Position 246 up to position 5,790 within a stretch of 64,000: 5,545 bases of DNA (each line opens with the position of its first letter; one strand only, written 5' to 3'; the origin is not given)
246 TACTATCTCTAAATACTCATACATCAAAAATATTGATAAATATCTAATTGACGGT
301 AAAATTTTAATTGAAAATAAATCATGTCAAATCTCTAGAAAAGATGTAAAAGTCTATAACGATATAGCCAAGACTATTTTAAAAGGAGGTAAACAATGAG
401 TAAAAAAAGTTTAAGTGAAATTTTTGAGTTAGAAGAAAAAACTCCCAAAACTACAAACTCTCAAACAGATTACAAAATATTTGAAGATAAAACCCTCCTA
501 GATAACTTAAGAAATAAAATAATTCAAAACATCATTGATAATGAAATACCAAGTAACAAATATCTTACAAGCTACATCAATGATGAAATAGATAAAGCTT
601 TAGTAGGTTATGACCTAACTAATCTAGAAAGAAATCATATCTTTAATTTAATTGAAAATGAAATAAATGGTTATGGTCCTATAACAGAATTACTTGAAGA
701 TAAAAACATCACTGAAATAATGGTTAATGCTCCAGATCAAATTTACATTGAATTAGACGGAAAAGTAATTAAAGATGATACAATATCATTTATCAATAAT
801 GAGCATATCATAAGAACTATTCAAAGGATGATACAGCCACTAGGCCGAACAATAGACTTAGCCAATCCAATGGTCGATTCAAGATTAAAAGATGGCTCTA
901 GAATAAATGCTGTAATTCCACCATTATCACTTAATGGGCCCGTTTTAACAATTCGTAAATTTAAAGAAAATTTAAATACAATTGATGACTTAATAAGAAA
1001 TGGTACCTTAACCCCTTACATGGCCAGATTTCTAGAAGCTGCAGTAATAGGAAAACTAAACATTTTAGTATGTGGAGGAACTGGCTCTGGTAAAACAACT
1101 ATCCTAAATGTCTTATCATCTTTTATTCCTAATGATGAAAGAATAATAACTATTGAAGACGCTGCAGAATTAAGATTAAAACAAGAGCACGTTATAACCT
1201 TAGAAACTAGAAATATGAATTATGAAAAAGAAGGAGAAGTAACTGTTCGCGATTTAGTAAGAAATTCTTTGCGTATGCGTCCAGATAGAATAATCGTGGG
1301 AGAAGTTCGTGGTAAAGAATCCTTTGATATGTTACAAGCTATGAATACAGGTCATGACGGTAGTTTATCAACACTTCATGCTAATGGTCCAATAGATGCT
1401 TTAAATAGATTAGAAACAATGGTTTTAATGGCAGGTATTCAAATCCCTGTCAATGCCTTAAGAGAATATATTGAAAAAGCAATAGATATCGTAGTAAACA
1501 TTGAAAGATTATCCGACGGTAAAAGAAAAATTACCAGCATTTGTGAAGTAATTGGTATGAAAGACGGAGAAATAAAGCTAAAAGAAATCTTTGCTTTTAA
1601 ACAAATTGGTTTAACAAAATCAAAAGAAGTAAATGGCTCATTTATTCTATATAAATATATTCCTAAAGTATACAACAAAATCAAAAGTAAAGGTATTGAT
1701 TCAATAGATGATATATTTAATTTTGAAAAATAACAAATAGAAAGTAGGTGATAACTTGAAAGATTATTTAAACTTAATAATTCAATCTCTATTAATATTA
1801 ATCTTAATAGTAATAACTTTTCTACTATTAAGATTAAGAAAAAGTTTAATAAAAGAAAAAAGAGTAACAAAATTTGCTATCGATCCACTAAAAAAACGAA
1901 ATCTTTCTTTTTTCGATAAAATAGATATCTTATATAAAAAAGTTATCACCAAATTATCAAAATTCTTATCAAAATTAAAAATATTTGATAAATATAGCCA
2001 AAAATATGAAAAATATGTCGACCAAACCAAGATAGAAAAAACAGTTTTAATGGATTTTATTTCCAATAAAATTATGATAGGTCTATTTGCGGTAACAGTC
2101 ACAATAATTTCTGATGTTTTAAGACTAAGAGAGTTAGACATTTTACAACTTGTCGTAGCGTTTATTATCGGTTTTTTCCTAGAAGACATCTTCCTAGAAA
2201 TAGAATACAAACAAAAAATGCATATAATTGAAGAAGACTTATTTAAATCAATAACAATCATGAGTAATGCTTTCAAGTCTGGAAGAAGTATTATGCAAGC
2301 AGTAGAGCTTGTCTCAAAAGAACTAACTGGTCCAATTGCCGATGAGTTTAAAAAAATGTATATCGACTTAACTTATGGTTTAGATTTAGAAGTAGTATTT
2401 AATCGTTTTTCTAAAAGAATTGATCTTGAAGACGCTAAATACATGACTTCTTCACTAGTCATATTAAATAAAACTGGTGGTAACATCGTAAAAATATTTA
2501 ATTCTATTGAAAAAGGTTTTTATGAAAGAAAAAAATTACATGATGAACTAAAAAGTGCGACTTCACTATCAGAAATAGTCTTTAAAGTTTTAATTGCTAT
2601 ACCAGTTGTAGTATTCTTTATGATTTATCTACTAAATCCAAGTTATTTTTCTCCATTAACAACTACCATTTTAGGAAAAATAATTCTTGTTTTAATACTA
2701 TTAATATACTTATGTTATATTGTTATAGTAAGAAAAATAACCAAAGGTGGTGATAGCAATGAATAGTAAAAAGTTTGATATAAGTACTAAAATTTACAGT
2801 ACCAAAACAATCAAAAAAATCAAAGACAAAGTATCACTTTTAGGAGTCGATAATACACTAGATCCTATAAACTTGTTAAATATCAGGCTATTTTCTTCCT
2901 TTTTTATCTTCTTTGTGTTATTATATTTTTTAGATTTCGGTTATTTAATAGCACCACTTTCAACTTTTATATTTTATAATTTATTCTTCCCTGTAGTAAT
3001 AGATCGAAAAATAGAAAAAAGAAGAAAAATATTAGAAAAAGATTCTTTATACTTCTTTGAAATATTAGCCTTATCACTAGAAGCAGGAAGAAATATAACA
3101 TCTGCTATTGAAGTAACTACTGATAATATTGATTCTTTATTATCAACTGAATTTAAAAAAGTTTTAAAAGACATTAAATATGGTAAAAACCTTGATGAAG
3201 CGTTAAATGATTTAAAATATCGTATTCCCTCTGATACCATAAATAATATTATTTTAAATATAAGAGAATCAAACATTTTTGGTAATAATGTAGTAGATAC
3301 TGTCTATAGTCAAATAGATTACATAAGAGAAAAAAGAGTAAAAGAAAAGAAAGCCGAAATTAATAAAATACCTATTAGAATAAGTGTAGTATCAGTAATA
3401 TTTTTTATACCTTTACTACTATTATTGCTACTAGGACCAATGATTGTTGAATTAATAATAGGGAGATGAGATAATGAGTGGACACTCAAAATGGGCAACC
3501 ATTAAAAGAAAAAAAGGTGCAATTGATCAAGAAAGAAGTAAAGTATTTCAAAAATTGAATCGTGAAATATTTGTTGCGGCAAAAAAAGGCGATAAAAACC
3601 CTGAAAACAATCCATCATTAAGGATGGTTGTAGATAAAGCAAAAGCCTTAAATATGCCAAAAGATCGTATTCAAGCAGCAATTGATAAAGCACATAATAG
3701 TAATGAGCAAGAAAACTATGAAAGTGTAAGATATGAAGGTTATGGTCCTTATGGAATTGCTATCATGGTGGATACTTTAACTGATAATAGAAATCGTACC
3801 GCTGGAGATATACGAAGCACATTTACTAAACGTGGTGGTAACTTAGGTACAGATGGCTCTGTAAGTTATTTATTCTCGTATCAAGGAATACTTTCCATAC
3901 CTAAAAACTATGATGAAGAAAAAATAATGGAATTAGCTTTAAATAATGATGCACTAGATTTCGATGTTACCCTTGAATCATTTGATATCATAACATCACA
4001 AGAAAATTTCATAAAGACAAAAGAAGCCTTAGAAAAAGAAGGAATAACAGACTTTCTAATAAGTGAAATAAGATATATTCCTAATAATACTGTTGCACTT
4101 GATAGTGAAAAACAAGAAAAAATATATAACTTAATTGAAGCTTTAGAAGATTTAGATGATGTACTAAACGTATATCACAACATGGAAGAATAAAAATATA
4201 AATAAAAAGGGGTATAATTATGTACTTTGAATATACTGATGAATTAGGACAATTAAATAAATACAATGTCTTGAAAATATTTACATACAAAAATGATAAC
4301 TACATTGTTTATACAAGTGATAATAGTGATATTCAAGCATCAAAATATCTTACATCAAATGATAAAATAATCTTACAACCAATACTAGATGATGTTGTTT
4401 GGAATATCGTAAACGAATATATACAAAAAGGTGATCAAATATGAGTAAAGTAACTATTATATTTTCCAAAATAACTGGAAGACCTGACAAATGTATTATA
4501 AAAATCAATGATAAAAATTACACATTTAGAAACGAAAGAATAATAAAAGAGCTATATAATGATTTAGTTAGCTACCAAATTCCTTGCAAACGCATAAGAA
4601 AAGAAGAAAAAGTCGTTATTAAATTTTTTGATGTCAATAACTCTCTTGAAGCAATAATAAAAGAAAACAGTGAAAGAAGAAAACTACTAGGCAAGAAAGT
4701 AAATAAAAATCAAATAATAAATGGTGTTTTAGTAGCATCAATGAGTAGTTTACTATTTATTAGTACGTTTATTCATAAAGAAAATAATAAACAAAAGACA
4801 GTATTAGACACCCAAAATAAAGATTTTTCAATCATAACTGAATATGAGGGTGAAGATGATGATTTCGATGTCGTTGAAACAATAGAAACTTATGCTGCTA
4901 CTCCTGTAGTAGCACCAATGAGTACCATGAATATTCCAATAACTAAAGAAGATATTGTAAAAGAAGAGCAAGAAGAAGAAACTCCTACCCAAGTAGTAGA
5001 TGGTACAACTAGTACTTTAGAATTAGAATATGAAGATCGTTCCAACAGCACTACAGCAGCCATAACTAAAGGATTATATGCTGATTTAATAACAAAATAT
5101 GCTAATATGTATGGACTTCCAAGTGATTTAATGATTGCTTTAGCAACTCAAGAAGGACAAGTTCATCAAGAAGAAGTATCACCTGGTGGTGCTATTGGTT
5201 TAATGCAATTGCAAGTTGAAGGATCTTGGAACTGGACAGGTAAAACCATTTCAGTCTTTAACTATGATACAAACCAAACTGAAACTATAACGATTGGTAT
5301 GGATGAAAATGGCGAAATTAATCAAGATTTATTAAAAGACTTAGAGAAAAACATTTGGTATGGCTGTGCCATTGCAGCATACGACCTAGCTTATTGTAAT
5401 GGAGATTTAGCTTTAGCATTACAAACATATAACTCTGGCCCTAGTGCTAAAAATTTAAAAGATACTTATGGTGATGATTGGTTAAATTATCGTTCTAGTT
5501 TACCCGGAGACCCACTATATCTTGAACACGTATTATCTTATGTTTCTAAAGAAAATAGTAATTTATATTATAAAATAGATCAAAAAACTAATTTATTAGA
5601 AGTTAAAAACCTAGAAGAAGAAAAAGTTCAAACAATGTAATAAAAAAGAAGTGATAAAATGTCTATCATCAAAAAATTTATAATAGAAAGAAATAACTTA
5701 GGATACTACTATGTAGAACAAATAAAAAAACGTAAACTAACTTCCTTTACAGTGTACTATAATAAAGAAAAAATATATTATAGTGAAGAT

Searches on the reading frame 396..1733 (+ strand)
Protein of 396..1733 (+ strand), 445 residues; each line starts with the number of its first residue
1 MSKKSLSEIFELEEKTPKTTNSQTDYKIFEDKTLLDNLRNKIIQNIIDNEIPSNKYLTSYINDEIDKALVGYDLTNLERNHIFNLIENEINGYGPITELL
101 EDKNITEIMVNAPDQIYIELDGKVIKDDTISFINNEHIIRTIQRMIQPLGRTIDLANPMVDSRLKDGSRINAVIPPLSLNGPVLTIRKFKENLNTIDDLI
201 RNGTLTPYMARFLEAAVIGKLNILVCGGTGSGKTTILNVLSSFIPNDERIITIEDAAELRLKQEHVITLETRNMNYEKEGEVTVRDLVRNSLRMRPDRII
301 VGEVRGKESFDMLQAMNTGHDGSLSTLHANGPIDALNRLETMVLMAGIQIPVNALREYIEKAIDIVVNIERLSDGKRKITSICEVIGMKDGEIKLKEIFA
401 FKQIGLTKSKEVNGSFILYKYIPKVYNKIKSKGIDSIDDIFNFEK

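Call 43: search_protein_families(library=pfam, proteins=[window:396-1733:+], max_evalue=0.0001)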
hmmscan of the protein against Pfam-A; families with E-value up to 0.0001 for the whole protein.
window:396-1733:+ (445 aa): 1 family
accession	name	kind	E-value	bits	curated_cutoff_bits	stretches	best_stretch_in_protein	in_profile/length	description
PF00437.27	T2SSE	-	3.6e-62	210.6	24.9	1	92-367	4-273/370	Type II/IV secretion system protein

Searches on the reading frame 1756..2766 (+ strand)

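Call 43: search_protein_families(library=pfam, proteins=[window:1756-2766:+], max_evalue=0.0001)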
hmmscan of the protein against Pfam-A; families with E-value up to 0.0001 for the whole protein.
window:1756-2766:+ (336 aa): 1 family
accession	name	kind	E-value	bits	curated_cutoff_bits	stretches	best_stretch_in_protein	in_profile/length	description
PF00482.28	T2SSF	-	7.5e-12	45.8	25.2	1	167-291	3-124/125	Type II secretion system (T2SS), protein F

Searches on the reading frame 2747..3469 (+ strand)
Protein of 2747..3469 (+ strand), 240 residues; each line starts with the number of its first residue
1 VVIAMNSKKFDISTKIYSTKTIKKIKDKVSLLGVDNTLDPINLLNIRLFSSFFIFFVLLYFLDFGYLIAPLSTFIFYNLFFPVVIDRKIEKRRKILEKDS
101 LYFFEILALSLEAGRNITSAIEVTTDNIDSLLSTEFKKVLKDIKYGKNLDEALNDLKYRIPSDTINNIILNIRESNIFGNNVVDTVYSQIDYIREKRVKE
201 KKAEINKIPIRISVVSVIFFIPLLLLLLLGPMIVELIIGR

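Call 70: search_protein_families(library=pfam, proteins=[window:2747-3469:+], max_evalue=0.0001)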
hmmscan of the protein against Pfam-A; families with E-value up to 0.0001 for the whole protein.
window:2747-3469:+ (240 aa): 1 family
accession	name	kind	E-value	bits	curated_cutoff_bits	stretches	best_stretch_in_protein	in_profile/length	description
PF00482.28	T2SSF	-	2.3e-14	53.9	25.2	1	103-229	1-124/125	Type II secretion system (T2SS), protein F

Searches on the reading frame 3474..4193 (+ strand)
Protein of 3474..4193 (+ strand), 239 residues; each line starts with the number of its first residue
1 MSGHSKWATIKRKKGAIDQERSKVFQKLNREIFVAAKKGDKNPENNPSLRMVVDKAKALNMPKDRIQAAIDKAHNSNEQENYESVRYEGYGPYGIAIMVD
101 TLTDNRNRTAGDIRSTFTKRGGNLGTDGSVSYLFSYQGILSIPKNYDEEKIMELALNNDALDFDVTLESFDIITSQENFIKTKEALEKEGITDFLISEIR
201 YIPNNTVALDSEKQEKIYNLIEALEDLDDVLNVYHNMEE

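Call 70: search_protein_families(library=pfam, proteins=[window:3474-4193:+], max_evalue=0.0001)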
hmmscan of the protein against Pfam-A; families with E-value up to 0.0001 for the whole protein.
window:3474-4193:+ (239 aa): 2 families
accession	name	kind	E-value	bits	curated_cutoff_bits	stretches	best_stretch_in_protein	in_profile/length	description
PF01709.26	Transcrip_reg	-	6.6e-55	185.6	27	1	82-237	1-160/160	TACO1/YebC second and third domain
PF20772.2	TACO1_YebC_N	-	2e-27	95.9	36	1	5-74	1-71/73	TACO1/YebC protein N-terminal domain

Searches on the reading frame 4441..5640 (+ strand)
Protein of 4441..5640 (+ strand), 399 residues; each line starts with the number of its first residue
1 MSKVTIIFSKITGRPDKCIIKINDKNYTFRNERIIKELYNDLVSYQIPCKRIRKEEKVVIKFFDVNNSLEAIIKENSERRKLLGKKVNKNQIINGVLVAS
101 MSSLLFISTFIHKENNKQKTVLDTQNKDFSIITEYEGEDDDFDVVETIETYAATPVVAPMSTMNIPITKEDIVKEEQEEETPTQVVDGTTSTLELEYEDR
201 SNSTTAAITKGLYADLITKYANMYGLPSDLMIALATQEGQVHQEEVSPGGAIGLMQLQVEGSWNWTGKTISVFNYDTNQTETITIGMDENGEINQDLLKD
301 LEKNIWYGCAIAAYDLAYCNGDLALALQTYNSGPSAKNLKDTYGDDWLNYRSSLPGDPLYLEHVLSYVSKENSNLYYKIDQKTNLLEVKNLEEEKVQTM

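Call 9: search_protein_families(library=pfam, proteins=[window:4441-5640:+], max_evalue=0.001)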
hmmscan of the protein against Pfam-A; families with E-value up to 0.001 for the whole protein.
window:4441-5640:+ (399 aa): 1 family
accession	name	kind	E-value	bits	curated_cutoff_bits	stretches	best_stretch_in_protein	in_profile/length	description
PF01464.25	SLT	-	1.7e-10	40.9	21.3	1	216-338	2-102/117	Transglycosylase SLT domain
